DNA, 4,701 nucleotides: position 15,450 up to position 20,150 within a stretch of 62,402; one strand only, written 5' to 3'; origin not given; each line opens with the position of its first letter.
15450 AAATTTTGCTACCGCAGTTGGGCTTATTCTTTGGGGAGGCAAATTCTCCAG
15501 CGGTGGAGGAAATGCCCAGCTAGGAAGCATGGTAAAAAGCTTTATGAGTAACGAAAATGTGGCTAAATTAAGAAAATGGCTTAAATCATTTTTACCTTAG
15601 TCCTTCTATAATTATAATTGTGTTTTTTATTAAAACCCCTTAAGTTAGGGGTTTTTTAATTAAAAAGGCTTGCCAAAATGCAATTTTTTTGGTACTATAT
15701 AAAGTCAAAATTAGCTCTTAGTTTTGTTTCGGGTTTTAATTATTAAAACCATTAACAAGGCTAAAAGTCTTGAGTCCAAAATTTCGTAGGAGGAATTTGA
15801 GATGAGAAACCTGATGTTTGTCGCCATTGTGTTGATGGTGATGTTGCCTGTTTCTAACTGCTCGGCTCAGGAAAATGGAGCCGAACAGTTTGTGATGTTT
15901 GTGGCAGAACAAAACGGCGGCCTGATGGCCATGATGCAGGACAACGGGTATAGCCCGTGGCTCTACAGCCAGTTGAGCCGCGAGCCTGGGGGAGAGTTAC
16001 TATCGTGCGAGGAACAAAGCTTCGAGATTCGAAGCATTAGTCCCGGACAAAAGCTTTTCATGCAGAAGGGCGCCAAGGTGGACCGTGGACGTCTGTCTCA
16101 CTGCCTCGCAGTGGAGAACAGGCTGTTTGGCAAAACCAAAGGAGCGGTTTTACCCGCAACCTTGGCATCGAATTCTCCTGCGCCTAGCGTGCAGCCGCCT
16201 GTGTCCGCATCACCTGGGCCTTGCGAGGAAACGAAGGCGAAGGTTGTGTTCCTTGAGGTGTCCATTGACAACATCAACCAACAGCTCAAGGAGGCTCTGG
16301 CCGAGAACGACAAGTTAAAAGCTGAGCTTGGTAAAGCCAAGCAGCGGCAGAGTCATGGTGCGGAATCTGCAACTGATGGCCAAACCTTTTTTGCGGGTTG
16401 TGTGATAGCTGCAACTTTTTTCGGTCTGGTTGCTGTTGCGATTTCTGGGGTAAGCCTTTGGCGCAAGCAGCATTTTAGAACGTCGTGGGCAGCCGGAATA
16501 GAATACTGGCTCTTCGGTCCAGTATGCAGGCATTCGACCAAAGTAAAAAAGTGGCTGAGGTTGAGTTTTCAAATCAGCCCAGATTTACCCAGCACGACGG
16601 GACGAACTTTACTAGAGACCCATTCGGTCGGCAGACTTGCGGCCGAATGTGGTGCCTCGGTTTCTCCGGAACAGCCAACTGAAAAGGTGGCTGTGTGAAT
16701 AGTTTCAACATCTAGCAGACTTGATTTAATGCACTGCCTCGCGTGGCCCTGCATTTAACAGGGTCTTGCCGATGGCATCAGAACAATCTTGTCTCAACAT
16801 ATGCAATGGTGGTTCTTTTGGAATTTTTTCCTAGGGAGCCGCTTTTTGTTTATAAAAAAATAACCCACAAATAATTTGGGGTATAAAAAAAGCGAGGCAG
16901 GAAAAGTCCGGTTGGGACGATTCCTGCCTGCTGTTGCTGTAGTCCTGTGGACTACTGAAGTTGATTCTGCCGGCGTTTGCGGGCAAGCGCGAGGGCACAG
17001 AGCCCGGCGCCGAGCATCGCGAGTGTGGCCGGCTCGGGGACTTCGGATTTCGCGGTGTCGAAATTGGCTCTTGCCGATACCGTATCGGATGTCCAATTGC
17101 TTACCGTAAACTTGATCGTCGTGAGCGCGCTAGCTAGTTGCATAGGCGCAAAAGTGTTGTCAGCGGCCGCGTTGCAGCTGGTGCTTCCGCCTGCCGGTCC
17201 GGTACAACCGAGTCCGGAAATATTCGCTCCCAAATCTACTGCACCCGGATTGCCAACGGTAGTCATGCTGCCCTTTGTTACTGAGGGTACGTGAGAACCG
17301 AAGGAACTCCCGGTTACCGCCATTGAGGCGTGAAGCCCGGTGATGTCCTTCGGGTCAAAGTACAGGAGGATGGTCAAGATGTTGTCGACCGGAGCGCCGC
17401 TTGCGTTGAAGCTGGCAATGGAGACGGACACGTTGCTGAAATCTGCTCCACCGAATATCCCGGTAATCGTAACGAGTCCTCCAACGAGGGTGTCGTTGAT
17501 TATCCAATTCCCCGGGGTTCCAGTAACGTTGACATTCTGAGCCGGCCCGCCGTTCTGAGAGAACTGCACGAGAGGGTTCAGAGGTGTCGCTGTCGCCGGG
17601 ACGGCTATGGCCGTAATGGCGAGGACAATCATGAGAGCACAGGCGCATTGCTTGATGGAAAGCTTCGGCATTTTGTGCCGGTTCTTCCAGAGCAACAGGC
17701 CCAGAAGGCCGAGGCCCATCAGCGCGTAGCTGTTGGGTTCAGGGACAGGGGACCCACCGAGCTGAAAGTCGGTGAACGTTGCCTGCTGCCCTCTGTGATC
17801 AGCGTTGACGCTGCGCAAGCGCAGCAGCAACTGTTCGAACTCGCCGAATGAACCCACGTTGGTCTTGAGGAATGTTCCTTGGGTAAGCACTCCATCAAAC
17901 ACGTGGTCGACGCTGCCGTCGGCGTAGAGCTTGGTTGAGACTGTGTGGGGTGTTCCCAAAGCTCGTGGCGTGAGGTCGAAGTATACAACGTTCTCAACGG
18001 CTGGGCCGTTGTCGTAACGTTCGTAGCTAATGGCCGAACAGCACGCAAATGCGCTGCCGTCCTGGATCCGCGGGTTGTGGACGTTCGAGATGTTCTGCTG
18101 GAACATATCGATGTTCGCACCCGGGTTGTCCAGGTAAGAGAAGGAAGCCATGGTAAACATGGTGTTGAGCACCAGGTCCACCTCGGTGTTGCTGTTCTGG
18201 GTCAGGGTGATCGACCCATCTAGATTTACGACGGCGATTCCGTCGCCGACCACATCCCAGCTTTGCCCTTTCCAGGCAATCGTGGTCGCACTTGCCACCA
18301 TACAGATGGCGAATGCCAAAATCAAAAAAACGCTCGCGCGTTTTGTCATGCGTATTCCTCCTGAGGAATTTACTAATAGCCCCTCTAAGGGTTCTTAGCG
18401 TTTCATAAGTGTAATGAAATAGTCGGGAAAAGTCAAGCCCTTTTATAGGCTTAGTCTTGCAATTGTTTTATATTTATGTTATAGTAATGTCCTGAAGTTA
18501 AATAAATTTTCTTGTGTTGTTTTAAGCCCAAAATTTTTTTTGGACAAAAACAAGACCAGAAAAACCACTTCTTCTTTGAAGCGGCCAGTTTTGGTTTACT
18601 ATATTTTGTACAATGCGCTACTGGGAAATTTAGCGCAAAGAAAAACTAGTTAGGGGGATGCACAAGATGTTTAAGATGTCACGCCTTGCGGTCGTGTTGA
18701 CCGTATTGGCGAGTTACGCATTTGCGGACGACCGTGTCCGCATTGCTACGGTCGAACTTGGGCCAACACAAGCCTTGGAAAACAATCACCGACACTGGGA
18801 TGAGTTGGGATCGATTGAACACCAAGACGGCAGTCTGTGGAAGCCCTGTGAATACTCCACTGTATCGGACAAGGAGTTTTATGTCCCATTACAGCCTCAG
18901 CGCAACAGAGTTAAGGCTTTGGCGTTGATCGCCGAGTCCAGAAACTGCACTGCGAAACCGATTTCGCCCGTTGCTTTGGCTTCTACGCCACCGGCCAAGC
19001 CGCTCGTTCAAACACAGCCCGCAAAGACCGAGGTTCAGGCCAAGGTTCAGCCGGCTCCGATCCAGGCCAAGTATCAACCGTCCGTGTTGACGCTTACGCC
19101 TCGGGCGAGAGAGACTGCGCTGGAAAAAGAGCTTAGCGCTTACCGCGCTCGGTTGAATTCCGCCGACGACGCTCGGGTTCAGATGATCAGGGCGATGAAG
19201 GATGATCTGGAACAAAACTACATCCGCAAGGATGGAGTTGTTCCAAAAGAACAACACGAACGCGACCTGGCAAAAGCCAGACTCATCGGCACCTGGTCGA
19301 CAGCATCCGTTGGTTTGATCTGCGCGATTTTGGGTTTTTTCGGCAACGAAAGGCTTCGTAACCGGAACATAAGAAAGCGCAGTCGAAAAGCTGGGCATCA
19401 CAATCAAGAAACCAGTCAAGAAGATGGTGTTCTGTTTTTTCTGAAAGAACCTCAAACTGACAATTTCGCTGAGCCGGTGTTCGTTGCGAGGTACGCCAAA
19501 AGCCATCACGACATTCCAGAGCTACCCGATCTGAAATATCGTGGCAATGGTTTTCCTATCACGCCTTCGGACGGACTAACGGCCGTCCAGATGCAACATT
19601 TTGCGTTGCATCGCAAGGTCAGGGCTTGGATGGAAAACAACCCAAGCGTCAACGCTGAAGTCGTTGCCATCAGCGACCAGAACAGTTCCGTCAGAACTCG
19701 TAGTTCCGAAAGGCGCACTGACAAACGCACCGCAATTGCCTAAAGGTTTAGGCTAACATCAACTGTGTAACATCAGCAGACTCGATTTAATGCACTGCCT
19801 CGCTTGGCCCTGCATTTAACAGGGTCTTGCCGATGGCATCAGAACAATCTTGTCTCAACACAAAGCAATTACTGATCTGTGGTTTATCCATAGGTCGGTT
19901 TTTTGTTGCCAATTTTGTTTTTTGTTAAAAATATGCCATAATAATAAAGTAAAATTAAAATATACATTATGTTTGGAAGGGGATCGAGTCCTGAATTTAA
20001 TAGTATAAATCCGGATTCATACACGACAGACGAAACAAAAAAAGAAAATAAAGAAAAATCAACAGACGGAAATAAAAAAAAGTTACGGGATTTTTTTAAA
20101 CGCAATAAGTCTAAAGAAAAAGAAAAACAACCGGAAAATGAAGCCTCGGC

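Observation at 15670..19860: G+C-richer island: two bitopic proteins of identical architecture, each followed by the same 93-nt element, flank a PEP-CTERM gene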

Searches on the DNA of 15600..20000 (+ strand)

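Call 34: search_rna_families(source=window, start=15600, end=20000, threshold=evalue, max_evalue=10)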
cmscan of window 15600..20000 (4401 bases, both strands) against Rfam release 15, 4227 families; matches with E-value up to 10: 6.
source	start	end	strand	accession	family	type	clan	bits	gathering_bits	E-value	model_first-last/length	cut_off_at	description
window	15631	15690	+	RF01770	rimP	Cis-reg; leader;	-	26.7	47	0.28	33-102/102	no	Gammaprotebacteria rimP leader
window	19834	19917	-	RF02406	snoR120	Gene; snRNA; snoRNA; CD-box;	-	24.4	55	2.5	1-74/74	no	Small nucleolar RNA snoR120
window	15634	15696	+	RF02064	STnc370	Gene; sRNA;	-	23.3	54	9.6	1-71/71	no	Enterobacterial sRNA STnc370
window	15610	15661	+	RF01859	Phe_leader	Cis-reg; leader;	-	21.6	55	2.9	1-125/125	no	Phenylalanine leader peptide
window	15610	15660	+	RF00057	RyhB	Gene; sRNA;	-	17.7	55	9.8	1-67/67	no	RyhB RNA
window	17662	17715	+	RF04006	mir-9338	Gene; miRNA;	-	16.4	98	9.6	1-67/67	no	mir-9338 microRNA precursor family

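Call 93: build_rna_model(alignment_id=A4, structure=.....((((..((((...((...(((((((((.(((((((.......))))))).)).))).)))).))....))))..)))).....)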
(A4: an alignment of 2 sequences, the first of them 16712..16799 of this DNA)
Model R1 built from alignment A4 (2 sequences, 88 columns); structure: as given.
model positions 88; base pairs 26; branch points 0; effective number of sequences 0.85; information 0.646 bits per position. Calibrated on 0.2 Mb of random sequence (short: E-values are rough).
structure used (alignment columns):
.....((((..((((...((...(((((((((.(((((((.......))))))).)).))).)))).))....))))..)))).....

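Call 94: search_with_rna_model(model_id=R1, sources=[window, L002, L003, L004, L005, L006, L007, L008, L009, L010, L011, L012, L013, L014, L015, L016, L017, L018, L019, L020, L021, L022, L023, L024, L025, L026, L027, L028, L029, L030, L031, L032, L033, L034, L035, L036, L037, L038, L039, L040, L041, L042, L043, L044, L045, L046, L047, L048, L049, L050, L051, L052, L053, L054, L055, L056, L059, L060, L061, L062, L063], max_evalue=10)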
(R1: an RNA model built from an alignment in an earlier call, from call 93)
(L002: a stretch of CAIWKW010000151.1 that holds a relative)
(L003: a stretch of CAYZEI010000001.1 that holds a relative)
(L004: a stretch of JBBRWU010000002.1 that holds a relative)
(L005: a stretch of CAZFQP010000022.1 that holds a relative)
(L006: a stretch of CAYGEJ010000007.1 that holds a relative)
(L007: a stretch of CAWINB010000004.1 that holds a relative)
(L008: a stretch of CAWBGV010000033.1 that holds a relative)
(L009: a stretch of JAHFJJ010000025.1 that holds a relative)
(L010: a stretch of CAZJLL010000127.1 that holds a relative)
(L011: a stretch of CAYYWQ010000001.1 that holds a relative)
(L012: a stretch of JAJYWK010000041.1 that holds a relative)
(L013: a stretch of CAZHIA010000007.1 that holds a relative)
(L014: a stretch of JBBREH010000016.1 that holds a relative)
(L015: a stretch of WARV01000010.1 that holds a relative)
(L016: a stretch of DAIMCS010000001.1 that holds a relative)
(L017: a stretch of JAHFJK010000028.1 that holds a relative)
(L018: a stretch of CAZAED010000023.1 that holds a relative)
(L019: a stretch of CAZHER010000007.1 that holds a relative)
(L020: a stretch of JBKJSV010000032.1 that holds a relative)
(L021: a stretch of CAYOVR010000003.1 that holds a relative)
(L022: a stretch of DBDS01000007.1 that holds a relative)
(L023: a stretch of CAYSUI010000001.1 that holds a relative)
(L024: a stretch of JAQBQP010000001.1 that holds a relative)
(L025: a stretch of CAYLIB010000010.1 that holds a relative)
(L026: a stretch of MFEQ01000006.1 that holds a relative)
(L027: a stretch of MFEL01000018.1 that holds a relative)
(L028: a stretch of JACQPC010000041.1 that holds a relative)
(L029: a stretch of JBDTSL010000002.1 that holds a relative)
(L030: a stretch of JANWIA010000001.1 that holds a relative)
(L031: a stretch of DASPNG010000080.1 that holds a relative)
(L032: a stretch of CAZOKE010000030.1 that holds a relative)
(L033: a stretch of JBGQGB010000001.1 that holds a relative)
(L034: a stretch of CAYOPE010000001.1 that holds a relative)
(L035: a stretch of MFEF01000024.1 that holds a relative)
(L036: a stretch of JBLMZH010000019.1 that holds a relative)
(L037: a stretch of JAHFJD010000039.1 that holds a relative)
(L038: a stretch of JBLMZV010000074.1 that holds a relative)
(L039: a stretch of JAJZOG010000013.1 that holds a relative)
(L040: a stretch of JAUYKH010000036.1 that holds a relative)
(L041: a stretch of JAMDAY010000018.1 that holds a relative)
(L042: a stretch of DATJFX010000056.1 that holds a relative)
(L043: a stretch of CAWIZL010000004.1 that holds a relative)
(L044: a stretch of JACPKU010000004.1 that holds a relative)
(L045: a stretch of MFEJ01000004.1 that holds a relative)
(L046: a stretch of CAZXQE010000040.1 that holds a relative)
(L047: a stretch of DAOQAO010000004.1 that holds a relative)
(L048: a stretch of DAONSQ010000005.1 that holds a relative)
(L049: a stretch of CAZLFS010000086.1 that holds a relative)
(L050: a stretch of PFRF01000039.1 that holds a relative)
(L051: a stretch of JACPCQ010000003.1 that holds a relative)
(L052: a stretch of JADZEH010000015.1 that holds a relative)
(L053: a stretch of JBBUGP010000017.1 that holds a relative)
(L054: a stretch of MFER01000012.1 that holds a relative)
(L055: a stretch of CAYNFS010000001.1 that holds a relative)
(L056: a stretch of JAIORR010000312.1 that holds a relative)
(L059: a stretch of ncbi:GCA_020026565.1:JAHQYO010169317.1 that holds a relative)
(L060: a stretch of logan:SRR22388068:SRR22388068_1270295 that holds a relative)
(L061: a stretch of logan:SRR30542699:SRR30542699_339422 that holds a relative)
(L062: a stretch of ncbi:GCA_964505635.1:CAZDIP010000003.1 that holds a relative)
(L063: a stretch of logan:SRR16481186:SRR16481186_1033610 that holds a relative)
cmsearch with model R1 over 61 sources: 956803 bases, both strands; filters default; matches with E-value up to 10: 2.
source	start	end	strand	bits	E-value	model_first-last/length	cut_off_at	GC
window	16712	16799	+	117.2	1.9e-30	1-88/88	no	0.49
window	19773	19860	+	116.2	3.7e-30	1-88/88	no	0.49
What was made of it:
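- A covariance model finds nothing in 957 kb of related loci, including all A-family genes retrieved (call 94).
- Tried and rejected: The covariance-model search (call 94) replaced it.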
